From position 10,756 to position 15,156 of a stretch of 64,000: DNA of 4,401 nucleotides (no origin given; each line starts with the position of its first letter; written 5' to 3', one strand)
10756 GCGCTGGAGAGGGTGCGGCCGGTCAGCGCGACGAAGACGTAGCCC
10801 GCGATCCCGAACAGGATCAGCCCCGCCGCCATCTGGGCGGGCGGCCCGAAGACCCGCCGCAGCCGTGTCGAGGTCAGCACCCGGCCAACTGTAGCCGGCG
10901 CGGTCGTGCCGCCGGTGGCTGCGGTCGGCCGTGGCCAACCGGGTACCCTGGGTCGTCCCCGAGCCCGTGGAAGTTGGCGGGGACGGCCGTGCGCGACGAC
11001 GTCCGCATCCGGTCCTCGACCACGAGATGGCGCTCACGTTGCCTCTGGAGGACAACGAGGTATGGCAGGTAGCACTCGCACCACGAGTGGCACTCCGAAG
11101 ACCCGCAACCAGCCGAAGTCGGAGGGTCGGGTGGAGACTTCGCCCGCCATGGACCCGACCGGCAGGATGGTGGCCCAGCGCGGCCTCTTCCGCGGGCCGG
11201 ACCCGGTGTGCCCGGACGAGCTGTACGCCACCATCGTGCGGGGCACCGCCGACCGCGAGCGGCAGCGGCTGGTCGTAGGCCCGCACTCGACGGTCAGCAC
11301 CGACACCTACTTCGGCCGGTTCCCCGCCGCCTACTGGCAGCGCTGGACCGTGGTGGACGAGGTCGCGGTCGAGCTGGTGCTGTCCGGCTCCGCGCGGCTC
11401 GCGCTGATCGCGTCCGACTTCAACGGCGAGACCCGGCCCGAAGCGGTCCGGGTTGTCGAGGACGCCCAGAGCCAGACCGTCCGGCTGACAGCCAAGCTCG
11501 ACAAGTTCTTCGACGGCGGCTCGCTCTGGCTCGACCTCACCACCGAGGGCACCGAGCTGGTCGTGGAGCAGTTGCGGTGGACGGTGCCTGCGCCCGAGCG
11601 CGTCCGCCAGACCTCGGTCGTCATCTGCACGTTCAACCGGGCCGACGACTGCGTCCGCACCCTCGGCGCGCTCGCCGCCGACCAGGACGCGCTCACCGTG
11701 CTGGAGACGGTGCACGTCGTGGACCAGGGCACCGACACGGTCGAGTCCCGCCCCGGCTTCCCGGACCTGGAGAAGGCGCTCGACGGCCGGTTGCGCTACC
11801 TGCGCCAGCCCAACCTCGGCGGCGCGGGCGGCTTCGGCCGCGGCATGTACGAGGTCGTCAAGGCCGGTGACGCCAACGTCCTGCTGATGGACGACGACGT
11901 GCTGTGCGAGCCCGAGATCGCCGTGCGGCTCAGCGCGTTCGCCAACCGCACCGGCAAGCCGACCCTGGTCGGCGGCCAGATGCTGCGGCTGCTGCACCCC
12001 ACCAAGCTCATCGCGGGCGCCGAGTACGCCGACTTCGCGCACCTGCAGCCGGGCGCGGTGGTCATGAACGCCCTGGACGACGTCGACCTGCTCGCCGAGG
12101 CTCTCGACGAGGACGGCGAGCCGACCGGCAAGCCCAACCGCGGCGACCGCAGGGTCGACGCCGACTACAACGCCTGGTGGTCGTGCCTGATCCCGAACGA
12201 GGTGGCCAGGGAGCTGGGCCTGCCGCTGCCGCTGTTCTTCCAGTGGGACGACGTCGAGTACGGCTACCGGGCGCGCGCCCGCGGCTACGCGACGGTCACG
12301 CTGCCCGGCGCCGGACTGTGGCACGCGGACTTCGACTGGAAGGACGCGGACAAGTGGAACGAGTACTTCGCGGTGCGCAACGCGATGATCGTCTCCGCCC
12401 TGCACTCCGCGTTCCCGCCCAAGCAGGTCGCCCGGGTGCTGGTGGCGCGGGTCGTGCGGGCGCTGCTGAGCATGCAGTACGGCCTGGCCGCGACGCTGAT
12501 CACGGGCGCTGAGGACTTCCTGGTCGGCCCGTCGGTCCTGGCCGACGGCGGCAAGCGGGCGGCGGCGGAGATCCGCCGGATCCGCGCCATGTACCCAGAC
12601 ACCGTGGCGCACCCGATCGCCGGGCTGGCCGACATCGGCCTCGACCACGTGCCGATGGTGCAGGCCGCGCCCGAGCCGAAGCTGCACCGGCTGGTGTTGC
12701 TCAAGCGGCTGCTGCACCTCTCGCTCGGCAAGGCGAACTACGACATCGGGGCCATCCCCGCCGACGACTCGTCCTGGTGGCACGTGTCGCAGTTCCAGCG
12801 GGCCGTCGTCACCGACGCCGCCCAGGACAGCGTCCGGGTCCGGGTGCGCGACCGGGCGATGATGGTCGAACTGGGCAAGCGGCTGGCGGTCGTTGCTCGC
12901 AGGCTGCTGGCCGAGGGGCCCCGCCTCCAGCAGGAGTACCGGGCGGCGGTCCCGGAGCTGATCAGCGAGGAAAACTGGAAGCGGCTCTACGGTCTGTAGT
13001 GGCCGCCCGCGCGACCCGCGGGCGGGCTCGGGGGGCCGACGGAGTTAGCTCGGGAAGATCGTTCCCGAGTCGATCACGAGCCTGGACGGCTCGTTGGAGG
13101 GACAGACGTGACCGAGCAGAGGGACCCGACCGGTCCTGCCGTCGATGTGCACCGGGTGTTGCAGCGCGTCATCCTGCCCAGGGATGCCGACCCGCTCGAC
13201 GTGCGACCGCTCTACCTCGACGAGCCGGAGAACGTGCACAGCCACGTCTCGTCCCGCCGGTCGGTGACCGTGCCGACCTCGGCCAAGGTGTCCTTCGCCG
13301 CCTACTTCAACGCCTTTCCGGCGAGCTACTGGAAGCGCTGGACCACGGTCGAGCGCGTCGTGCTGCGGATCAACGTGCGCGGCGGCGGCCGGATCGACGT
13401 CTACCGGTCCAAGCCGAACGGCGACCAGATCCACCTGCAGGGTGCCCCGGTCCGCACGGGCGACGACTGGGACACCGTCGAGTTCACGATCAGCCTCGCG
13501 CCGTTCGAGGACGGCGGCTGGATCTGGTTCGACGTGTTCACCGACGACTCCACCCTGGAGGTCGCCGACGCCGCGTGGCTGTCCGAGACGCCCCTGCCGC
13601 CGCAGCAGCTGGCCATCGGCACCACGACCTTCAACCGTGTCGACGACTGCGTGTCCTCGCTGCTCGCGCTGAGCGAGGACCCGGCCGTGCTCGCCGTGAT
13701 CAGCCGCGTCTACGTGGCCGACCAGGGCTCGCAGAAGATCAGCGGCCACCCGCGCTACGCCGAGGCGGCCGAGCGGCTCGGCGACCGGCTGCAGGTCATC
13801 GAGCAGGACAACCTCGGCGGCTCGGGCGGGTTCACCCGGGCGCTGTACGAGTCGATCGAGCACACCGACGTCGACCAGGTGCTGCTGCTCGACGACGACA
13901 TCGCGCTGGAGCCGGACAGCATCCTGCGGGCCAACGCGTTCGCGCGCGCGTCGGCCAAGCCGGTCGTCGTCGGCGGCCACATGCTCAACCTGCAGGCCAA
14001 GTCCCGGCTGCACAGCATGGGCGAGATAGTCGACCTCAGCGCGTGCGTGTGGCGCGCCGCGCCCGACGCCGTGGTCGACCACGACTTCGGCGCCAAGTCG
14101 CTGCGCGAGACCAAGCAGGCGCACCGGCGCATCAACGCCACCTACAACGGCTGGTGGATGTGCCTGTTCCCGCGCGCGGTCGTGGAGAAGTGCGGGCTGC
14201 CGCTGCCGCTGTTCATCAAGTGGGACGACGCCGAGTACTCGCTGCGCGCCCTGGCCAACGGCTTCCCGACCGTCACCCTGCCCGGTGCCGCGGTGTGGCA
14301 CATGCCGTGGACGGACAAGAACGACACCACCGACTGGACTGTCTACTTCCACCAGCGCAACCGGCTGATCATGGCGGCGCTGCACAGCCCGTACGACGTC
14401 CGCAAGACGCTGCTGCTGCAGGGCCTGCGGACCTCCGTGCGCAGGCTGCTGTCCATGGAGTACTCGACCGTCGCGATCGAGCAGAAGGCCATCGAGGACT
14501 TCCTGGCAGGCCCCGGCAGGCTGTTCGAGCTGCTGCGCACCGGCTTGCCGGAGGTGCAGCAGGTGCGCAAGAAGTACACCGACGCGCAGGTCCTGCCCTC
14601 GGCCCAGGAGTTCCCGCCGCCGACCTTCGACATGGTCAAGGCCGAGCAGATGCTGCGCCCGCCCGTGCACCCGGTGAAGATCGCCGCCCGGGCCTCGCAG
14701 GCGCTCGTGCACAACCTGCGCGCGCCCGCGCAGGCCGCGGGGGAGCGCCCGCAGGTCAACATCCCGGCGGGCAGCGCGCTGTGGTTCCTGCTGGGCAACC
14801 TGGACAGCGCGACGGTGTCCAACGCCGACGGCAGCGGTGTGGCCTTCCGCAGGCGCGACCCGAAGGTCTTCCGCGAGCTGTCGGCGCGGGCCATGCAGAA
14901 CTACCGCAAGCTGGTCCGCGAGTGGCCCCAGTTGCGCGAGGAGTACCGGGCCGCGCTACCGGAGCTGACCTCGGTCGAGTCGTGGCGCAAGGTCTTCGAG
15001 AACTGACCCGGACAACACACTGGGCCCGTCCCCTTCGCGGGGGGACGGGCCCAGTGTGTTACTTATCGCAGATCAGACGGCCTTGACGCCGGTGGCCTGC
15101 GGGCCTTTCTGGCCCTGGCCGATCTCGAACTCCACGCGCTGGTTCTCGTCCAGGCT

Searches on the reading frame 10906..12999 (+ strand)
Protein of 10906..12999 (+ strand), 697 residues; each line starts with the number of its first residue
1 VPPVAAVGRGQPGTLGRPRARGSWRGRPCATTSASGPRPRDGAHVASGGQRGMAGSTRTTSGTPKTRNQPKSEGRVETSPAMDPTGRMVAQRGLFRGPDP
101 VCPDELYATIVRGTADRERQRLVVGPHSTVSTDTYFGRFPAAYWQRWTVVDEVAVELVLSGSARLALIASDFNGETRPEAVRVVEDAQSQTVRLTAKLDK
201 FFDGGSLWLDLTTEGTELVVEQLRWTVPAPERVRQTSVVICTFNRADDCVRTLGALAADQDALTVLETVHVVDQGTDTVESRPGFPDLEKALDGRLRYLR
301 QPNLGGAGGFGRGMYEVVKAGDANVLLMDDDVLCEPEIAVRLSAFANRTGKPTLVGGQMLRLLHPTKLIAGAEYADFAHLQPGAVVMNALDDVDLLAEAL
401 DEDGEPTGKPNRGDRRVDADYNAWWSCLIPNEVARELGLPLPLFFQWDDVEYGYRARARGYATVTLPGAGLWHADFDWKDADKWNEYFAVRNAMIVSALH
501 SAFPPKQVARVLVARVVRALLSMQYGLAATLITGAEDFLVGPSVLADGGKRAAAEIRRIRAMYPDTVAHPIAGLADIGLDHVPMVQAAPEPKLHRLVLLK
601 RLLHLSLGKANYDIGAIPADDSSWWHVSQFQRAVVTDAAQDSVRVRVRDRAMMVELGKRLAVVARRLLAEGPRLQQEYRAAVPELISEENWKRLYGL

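Call 47: search_protein_families(library=pfam, proteins=[window:10906-12999:+], max_evalue=0.00001)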
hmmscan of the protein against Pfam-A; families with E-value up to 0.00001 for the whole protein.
window:10906-12999:+ (697 aa): 3 families
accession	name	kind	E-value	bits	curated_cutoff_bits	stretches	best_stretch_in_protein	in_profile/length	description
PF17994.7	Glft2_N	-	1.1e-23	84.1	26.1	1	117-228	33-140/140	Galactofuranosyltransferase 2 N-terminal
PF19320.4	GlfT2_domain3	-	1e-22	81.3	27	1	515-695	8-195/197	Galactofuranosyltransferase-2, domain 3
PF13641.12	Glyco_tranf_2_3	-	1e-15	58.8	27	1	236-474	3-212/230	Glycosyltransferase like family 2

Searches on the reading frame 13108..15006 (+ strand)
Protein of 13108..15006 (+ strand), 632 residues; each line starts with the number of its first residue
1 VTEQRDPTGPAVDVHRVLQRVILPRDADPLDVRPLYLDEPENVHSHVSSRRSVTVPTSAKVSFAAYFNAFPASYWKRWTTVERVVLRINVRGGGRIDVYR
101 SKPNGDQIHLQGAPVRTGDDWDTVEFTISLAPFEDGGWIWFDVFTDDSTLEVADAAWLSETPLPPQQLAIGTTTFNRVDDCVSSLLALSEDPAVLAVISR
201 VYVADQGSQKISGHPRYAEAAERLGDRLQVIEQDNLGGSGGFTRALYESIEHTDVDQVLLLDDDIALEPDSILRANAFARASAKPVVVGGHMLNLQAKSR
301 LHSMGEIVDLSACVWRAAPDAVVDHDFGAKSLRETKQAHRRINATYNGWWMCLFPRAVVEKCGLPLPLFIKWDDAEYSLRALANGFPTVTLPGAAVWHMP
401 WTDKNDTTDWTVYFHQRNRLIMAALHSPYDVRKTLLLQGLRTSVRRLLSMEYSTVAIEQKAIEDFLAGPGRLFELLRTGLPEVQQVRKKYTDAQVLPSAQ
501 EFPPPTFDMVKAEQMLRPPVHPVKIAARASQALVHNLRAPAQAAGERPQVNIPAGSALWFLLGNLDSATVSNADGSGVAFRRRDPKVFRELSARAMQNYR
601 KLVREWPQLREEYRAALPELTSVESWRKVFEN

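Call 47: search_protein_families(library=pfam, proteins=[window:13108-15006:+], max_evalue=0.00001)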
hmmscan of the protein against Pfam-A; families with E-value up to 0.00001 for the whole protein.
window:13108-15006:+ (632 aa): 3 families
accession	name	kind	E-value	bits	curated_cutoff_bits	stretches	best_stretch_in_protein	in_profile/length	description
PF19320.4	GlfT2_domain3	-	1.3e-78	263.7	27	1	436-631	2-196/197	Galactofuranosyltransferase-2, domain 3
PF17994.7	Glft2_N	-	2.2e-57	193.4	26.1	1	18-159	1-139/140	Galactofuranosyltransferase 2 N-terminal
PF13641.12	Glyco_tranf_2_3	-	6.4e-23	82.4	27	1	178-421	16-228/230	Glycosyltransferase like family 2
